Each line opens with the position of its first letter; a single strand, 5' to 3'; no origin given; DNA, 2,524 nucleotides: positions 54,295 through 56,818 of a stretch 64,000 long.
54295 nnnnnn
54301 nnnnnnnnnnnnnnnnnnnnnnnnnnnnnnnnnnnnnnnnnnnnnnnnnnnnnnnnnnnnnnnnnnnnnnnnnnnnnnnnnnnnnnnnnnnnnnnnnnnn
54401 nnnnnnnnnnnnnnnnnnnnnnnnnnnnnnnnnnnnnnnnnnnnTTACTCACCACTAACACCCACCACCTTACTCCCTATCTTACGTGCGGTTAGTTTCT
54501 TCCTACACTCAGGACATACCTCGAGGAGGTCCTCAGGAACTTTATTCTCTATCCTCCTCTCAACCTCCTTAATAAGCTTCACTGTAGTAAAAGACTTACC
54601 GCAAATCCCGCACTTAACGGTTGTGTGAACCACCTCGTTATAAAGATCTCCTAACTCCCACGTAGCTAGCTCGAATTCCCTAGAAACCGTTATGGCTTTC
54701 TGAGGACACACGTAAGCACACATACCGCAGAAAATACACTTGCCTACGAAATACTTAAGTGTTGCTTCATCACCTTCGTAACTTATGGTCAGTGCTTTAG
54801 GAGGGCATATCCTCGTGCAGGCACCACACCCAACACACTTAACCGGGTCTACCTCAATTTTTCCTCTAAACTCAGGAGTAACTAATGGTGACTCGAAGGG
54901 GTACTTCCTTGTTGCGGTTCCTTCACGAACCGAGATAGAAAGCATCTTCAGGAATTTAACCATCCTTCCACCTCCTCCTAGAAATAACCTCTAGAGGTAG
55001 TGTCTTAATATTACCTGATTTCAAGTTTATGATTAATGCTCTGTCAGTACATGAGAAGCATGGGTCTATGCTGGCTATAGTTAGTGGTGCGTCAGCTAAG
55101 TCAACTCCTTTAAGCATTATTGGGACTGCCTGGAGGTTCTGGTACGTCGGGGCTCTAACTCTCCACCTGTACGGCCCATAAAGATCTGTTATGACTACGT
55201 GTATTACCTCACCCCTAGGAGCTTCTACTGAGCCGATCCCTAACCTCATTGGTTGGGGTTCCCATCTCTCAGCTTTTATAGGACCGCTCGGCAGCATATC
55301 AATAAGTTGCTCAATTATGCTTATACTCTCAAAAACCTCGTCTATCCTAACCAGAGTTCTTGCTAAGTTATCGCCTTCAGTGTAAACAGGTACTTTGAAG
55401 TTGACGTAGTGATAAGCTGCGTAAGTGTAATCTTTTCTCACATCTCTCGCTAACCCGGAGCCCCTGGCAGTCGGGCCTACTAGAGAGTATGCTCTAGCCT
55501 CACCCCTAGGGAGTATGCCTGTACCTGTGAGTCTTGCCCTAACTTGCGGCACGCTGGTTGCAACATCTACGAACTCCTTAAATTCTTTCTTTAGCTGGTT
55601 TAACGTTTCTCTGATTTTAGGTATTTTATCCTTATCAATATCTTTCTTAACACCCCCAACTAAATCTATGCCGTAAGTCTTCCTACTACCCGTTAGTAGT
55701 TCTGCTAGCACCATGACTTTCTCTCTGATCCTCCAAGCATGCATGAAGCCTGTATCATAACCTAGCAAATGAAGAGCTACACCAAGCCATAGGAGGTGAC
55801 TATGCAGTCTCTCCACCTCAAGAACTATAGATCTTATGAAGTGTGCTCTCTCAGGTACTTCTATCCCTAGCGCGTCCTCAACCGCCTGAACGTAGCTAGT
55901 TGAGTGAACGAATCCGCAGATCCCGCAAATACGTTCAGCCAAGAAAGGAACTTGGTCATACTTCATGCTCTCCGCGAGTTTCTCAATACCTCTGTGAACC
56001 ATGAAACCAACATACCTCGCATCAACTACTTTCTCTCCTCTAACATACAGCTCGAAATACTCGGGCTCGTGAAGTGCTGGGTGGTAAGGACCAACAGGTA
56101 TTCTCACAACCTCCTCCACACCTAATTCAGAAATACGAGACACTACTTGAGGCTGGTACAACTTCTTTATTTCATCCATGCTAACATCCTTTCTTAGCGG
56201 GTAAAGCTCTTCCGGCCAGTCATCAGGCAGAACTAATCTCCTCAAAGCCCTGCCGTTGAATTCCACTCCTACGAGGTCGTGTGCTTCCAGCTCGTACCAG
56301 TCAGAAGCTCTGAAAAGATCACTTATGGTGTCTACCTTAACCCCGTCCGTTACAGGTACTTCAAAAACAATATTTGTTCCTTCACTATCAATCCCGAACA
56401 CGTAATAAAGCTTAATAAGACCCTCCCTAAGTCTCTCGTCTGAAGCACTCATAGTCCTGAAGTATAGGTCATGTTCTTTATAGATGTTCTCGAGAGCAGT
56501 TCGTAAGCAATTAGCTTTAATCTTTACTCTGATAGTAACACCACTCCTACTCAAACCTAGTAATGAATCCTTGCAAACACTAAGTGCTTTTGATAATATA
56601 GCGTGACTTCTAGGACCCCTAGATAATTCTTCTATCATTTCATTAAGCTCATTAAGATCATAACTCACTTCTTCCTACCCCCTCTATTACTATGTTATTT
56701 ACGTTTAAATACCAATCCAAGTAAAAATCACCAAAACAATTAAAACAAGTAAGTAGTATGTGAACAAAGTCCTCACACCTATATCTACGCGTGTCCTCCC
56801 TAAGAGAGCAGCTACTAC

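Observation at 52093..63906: Mrp module plus FHL-type [NiFe] hydrogenase core ending in an NAD(P)H flavoprotein and polyferredoxin instead of a formate dehydrogenase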

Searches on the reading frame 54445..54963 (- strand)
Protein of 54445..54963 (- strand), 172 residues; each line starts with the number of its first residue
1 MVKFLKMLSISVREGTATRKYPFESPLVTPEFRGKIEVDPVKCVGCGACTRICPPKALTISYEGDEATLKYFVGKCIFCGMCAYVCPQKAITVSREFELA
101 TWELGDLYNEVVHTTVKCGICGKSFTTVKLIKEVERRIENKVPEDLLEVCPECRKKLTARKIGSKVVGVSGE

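Call 3: search_protein_families(library=pfam, proteins=[window:54445-54963:-], max_evalue=0.01)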
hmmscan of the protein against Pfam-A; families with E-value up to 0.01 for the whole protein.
window:54445-54963:- (172 aa): 13 families
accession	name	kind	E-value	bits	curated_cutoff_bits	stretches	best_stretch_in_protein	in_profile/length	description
PF12838.12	Fer4_7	-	8.6e-14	52.2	27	2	42-90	1-52/52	4Fe-4S dicluster domain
PF00037.32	Fer4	-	1.7e-11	43.9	21.1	2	74-92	6-24/24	4Fe-4S binding domain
PF13237.11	Fer4_10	-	5.2e-10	39.5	25.5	1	36-87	2-53/53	4Fe-4S dicluster domain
PF13187.11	Fer4_9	-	6.5e-09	36.1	27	1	42-91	1-52/52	4Fe-4S dicluster domain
PF14697.11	Fer4_21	-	1.8e-07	31.6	35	1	38-92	3-58/59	4Fe-4S dicluster domain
PF12837.12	Fer4_6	-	4.2e-07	30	25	1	35-57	1-23/24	4Fe-4S binding domain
PF13484.11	Fer4_16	-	2.1e-05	25.6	30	1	42-63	1-23/66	4Fe-4S double cluster binding domain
PF12797.12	Fer4_2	-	0.00016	21.8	24.5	1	35-54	2-21/22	4Fe-4S binding domain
PF13459.11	Fer4_15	-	0.0013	19.8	22.4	0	36-54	1-19/66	4Fe-4S single cluster domain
PF25160.1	LdpA_Fe-S-bd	-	0.0019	18.4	27.6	1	49-93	9-45/49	LdpA Fe-S cluster-binding domain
PF13183.11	Fer4_8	-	0.0021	19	27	0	42-89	4-67/68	4Fe-4S dicluster domain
PF12800.12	Fer4_4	-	0.0026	18.4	24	1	42-54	3-15/17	4Fe-4S binding domain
PF12798.12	Fer4_3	-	0.0093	17.2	27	0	43-57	1-15/15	4Fe-4S binding domain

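Call 35: search_protein_families(library=ncbifam, proteins=[window:54445-54963:-], max_evalue=0.01)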
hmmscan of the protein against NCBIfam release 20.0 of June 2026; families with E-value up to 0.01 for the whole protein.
window:54445-54963:- (172 aa): 93 families (the best 25 are shown)
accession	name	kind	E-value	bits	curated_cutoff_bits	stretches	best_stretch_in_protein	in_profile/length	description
NF009053.0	PRK12387.1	subfamily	6.8e-41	140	204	1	5-159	2-164/180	formate hydrogenlyase complex iron-sulfur subunit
NF006076.0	PRK08222.1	equivalog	7.3e-37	126.9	270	1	5-159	2-166/181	hydrogenase 4 subunit H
NF006221.0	PRK08348.1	subfamily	9e-21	74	124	1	13-103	15-104/136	NADH-plastoquinone oxidoreductase subunit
TIGR01971.1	NuoI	subfamily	2.9e-20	72.1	113.05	1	16-108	13-115/121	NADH-quinone oxidoreductase, chain I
NF042909.1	FMH_DH_FwdF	exception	3.3e-17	62.6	375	2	20-96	236-316/336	tungsten-dependent formylmethanofuran dehydrogenase subunit FwdF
NF004537.0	PRK05888.1-3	equivalog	5.5e-16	58.7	163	1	15-107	37-146/204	NADH-quinone oxidoreductase subunit NuoI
TIGR00403.1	ndhI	equivalog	1.6e-15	57.2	302.35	1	17-124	38-153/183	NAD(P)H-quinone oxidoreductase subunit I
NF040612.1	F420_dehyd_FpoI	exception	7.6e-15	54.9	180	1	11-98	12-106/135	F420H2 dehydrogenase subunit FpoI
NF004542.0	PRK05888.2-3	equivalog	8.5e-15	54.8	248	1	8-101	44-149/203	NADH-quinone oxidoreductase subunit NuoI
NF004540.0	PRK05888.2-1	equivalog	6.6e-14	51.7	215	1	5-112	8-124/139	NADH-quinone oxidoreductase subunit NuoI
NF004538.0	PRK05888.1-4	equivalog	1.7e-13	50.5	135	2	15-108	30-134/162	NADH-quinone oxidoreductase subunit NuoI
NF040864.1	HgcB_ferredoxin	equivalog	3.3e-13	49.3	99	2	36-94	9-64/93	mercury methylation ferredoxin HgcB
NF004536.0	PRK05888.1-1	equivalog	3.9e-13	49.1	212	1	5-110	17-133/180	NADH-quinone oxidoreductase subunit NuoI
NF004539.0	PRK05888.1-5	equivalog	1.5e-12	47.5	225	1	15-108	30-134/162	NADH-quinone oxidoreductase subunit NuoI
NF004541.0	PRK05888.2-2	equivalog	4.4e-12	46.2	217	1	14-101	34-121/168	NADH-quinone oxidoreductase subunit NuoI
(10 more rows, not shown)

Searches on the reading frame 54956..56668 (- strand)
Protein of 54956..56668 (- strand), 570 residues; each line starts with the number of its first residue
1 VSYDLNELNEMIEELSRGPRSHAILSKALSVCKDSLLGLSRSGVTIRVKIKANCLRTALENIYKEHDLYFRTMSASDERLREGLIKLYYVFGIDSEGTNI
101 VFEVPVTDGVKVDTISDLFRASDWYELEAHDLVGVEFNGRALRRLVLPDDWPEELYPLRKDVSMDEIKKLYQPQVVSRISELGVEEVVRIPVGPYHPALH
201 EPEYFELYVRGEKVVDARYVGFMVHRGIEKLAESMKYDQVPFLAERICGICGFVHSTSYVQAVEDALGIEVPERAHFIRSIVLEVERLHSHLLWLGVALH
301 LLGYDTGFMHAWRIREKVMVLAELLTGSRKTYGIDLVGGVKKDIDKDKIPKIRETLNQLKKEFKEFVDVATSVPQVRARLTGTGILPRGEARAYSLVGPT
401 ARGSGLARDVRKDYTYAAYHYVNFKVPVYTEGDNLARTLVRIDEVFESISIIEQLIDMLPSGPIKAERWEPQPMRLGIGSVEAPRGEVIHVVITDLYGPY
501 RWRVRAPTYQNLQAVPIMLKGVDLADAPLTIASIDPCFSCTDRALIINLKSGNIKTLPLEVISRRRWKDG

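Call 3: search_protein_families(library=pfam, proteins=[window:54956-56668:-], max_evalue=0.01)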
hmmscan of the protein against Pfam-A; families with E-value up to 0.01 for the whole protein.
window:54956-56668:- (570 aa): 3 families
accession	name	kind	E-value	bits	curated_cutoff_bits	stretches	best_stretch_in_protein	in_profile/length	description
PF00346.24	Complex1_49kDa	-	3.8e-64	216.8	24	2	302-470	2-170/271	Respiratory-chain NADH dehydrogenase, 49 Kd subunit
PF00329.25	Complex1_30kDa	-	7.5e-19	68.9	22.5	1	48-165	1-121/124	Respiratory-chain NADH dehydrogenase, 30 Kd subunit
PF00374.24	NiFeSe_Hases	-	7e-18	65.3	25.8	1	226-295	1-70/508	Nickel-dependent hydrogenase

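Call 15: search_solved_structures(query=window:54956-56668:-, max_evalue=0.00001)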
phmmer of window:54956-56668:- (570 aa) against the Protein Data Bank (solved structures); distinct sequences matched with E-value up to 0.00001: 121 (the best 60 are shown).
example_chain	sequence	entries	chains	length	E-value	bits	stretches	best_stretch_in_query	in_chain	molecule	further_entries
7z0s_E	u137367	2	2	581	1.1e-127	430.3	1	46-564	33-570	Formate hydrogenlyase subunit 5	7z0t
6cfw_L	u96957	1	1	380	4.5e-76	260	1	184-543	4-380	Membrane-bound hydrogenase subunit alpha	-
7q5y_B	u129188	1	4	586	2.7e-65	224.4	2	190-464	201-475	NADH-quinone oxidoreductase subunit C/D 2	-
2fug_4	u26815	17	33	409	1.5e-55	192.2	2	185-484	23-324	NADH-quinone oxidoreductase chain 4 | NADH-QUINONE OXIDOREDUCTASE SUBUNIT 4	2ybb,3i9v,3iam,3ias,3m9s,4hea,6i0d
6hum_H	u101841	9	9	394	2e-55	191.8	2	188-465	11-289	NAD(P)H-quinone oxidoreductase subunit H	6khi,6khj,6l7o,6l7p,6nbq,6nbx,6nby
7eu3_H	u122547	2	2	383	9e-53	183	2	190-465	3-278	NAD(P)H-quinone oxidoreductase subunit H, chloroplastic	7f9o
6u8y_L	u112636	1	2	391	5.5e-52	180.4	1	191-542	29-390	NADH dehydrogenase subunit D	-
7wfg_H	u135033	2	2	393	2.1e-51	178.5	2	187-465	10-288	NAD(P)H-quinone oxidoreductase subunit H, chloroplastic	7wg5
7p61_C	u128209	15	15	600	4.7e-51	177.4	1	74-468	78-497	NADH-quinone oxidoreductase subunit C/D | NADH-quinone oxidoreductase subunit CD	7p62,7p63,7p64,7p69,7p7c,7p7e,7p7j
7awt_D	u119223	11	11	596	1.2e-50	176.1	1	74-468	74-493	NADH-quinone oxidoreductase subunit C/D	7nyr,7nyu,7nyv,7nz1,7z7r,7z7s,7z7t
9taj_C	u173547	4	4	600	1.2e-50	176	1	74-468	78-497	NADH-quinone oxidoreductase subunit C/D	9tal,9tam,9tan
9grx_H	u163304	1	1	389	8.8e-49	169.9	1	188-465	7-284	NAD(P)H-quinone oxidoreductase subunit H, chloroplastic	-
8e9g_D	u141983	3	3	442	4e-47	164.4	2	186-467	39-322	NADH-quinone oxidoreductase subunit D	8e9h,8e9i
8ba0_D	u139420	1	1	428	8.3e-44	153.4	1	188-470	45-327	Complex I-49kD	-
8b9z_D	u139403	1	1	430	8.4e-44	153.4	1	188-470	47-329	Complex I-49kD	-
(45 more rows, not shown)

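Call 35: search_protein_families(library=ncbifam, proteins=[window:54956-56668:-], max_evalue=0.01)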
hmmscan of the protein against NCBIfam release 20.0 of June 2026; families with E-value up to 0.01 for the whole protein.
window:54956-56668:- (570 aa): 30 families (the best 25 are shown)
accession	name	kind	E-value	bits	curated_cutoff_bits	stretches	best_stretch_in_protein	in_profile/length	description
NF004739.1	PRK06075.1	equivalog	4.2e-89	299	360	2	190-468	3-281/384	NADH-quinone oxidoreductase subunit D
NF008974.0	PRK12322.1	equivalog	1.8e-76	257.5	522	1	187-538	6-361/366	NADH-quinone oxidoreductase subunit D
TIGR01962.1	NuoD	equivalog_domain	3.2e-75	253.4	459.35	2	189-468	4-283/386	NADH dehydrogenase (quinone) subunit D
NF040602.1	F420_dehyd_FpoD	exception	3.5e-75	253.4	600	1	190-543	10-372/372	F420H2 dehydrogenase subunit FpoD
NF009808.0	PRK13292.1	equivalog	5.8e-74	249.3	1156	2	107-463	319-683/791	NADH-quinone oxidoreductase subunit B/C/D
NF008728.0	PRK11742.1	equivalog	1.9e-68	231.3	840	2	88-468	99-495/598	NADH-quinone oxidoreductase subunit C/D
NF005649.0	PRK07415.1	equivalog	6.6e-60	203.2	583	2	188-465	11-289/394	NAD(P)H-quinone oxidoreductase subunit H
TIGR03295.1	frhA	equivalog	1.5e-27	96.6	392.5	2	216-384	31-206/412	coenzyme F420 hydrogenase subunit alpha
NF033181.1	NiFeSe_hydrog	equivalog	3.8e-19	69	600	1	206-294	19-106/507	nickel-dependent hydrogenase large subunit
NF045518.1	H2_NiFeSe_large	exception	3.6e-16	59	780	1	206-294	19-106/485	NiFeSe hydrogenase large subunit HysA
NF040828.1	sulfhyd_ShyA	equivalog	2.7e-14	52.9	700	1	209-317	21-135/415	NAD(P)-dependent hydrogenase/sulfhydrogenase 2 subunit alpha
TIGR01961.1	NuoC_fam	subfamily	7.3e-14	52.3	122.45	1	70-164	27-120/122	NADH (or F420H2) dehydrogenase, subunit C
NF007778.0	PRK10467.1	equivalog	3.7e-13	48.6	969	1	213-293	27-106/567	hydrogenase 2 large subunit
NF007550.0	PRK10170.1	equivalog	2.2e-12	46.2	1101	1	217-294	46-122/597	Ni/Fe-hydrogenase large subunit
NF041785.2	VhuA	equivalog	3.9e-12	45.4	800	1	225-294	38-107/418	F420-non-reducing hydrogenase Vhu subunit A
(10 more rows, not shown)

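Call 37: find_homologous_proteins(query=window:54956-56668:-, max_evalue=1e-30)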
Query window:54956-56668:- (570 aa): 7593 proteins with E <= 1e-30 among 8000 candidates; the best 120 are listed.
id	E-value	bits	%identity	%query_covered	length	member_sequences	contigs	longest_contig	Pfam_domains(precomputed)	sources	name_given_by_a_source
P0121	0.0e+0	1290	100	100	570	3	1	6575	PF00374.25,PF00329.26,PF00346.25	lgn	-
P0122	0.0e+0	1185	92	100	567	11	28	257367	PF00374.25,PF00329.26,PF00346.25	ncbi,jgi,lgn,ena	ncbi:MAG: NADH-quinone oxidoreductase subunit C [Zestosphaera sp.]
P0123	0.0e+0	1165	89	99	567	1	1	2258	PF00374.25,PF00329.26,PF00346.25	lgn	-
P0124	0.0e+0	1165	89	99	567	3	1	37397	PF00374.25,PF00329.26,PF00346.25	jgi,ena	-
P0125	0.0e+0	1154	88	100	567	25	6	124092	PF00374.25,PF00329.26,PF00346.25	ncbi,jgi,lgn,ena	-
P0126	0.0e+0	1153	88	100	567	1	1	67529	PF00374.25,PF00329.26,PF00346.25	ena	-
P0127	0.0e+0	1150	87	100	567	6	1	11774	PF00374.25,PF00329.26,PF00346.25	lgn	-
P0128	0.0e+0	1148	87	100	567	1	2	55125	PF00374.25,PF00329.26,PF00346.25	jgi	-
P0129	0.0e+0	1145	87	100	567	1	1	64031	PF00374.25,PF00329.26,PF00346.25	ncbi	-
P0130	0.0e+0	1078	81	99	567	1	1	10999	PF00374.25,PF00329.26,PF00346.25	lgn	-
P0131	0.0e+0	1075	82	99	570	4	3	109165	PF00374.25,PF00329.26,PF00346.25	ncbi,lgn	ncbi:MAG: NADH-quinone oxidoreductase subunit C [Zestosphaera sp.]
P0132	0.0e+0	1071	82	99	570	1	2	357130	PF00374.25,PF00329.26,PF00346.25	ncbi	ncbi:MAG: NADH-quinone oxidoreductase subunit C [Zestosphaera sp.]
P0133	0.0e+0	1070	80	98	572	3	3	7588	PF00374.25,PF00329.26,PF00346.25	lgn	-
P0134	1.7e-295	999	94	81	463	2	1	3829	PF00374.25,PF00329.26,PF00346.25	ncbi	ncbi:MAG: nickel-dependent hydrogenase large subunit, partial [Zestosphaera sp.]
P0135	1.0e-283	960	74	98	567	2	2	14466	PF00374.25,PF00329.26,PF00346.25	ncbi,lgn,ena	-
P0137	2.2e-259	880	71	90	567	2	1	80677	PF00374.25,PF00329.26,PF00346.25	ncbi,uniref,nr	ncbi:MAG: hydrogenase 3 large subunit [Zestosphaera tikiterensis]|uniref:Hydrogenase 3 large subunit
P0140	1.4e-250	851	65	99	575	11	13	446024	PF00374.25,PF00329.26,PF00346.25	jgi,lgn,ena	jgi:Ni,Fe-hydrogenase III large subunit/Ni,Fe-hydrogenase III component G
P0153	2.4e-240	817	67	92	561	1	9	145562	PF00374.25,PF00329.26,PF00346.25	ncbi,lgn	ncbi:MAG: NADH-quinone oxidoreductase subunit C [Ignisphaera sp.]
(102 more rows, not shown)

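Call 38: find_encoding_contigs(protein=P0137, flank=10000, max_places=1)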
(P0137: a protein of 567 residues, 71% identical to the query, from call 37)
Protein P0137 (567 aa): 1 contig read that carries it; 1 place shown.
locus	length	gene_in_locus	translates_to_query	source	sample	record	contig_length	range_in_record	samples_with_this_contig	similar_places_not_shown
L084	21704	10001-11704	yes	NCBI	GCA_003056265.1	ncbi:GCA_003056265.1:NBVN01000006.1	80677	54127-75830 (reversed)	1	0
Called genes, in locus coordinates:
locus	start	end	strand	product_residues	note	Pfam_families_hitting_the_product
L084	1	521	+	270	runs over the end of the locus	PF23023:Anti-Pycsar_Apyc1 (weak), PF00753:Lactamase_B, PF12706:Lactamase_B_2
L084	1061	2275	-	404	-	PF00266:Aminotran_5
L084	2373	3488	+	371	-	PF00126:HTH_1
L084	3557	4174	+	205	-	PF12797:Fer4_2 (faint), PF12838:Fer4_7 (faint), PF00037:Fer4 (faint), PF12837:Fer4_6 (faint), PF13237:Fer4_10 (faint), PF13187:Fer4_9 (faint), PF13247:Fer4_11, PF25160:LdpA_Fe-S-bd (weak), +1 more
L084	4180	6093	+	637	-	PF03063:Prismane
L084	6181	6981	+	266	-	PF01656:CbiA, PF02374:ArsA_ATPase, PF06564:CBP_BcsQ (faint), PF10609:ParA, PF13614:AAA_31, PF20720:nSTAND3 (faint)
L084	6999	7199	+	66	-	PF10133:CooT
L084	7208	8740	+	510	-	PF00361:Proton_antipo_M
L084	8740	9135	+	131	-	-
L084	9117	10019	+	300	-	PF00146:NADHdh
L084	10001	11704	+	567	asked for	PF00329:Complex1_30kDa, PF00374:NiFeSe_Hases, PF00346:Complex1_49kDa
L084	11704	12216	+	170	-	PF00037:Fer4 (weak), PF12837:Fer4_6 (weak), PF13237:Fer4_10, PF14697:Fer4_21 (weak), PF12838:Fer4_7, PF13187:Fer4_9, PF13484:Fer4_16 (faint)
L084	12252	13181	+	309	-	PF02016:Peptidase_S66, PF17676:Peptidase_S66C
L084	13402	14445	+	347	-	PF09376:NurA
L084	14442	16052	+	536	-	PF01935:DUF87, PF10412:TrwB_AAD_bind (faint), PF12846:AAA_10 (weak)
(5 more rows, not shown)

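Call 39: find_encoding_contigs(protein=P0153, flank=10000, max_places=1)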
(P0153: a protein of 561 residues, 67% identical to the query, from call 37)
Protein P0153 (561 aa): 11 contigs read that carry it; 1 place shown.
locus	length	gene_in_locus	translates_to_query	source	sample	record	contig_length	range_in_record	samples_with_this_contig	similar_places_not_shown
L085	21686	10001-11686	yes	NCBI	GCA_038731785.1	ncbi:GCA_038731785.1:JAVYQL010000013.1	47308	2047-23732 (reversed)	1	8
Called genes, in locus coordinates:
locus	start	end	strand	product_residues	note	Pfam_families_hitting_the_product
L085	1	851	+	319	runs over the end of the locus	PF22700:MVD-like_N (faint), PF00288:GHMP_kinases_N, PF08544:GHMP_kinases_C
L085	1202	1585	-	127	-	PF01042:Ribonuc_L-PSP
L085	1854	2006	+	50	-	-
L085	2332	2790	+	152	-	PF04024:PspC, PF06161:DUF975 (faint)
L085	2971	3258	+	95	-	PF04066:MrpF_PhaF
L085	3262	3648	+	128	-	PF03334:PhaG_MnhG_YufB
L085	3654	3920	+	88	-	PF13244:MbhD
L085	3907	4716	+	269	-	PF04039:MnhB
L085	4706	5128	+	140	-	PF00420:Oxidored_q2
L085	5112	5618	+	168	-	PF01899:MNHE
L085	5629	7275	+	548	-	PF00361:Proton_antipo_M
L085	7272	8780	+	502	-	PF00361:Proton_antipo_M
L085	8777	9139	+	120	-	-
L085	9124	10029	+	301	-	PF00146:NADHdh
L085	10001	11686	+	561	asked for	PF00329:Complex1_30kDa, PF00374:NiFeSe_Hases, PF00346:Complex1_49kDa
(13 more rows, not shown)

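Call 40: find_encoding_contigs(protein=P0140, flank=10000, max_places=1)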
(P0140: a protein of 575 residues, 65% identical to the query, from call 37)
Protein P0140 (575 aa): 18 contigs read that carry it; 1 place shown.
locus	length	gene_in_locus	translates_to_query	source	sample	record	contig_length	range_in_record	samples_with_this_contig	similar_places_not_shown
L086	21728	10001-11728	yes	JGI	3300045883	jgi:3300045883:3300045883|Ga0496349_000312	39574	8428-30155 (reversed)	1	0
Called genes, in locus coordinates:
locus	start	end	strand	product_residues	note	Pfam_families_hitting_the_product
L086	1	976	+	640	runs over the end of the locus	PF16177:ACAS_N, PF00501:AMP-binding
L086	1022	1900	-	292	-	PF02007:MtrH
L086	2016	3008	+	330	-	PF00296:Bac_luciferase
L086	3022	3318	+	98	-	PF04066:MrpF_PhaF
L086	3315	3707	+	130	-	PF03334:PhaG_MnhG_YufB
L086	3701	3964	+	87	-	PF13244:MbhD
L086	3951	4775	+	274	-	PF04039:MnhB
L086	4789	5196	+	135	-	PF00420:Oxidored_q2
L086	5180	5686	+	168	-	PF01899:MNHE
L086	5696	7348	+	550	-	PF10125:NADHdeh_related, PF00361:Proton_antipo_M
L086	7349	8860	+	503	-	PF00361:Proton_antipo_M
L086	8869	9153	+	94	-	-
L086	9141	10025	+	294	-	PF00146:NADHdh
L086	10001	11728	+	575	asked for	PF00329:Complex1_30kDa, PF00374:NiFeSe_Hases, PF00346:Complex1_49kDa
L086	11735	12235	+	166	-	PF12838:Fer4_7 (weak), PF00037:Fer4 (weak), PF12797:Fer4_2 (weak), PF12837:Fer4_6 (weak), PF13237:Fer4_10, PF14697:Fer4_21 (weak), PF13187:Fer4_9, PF00037:Fer4 (weak), +1 more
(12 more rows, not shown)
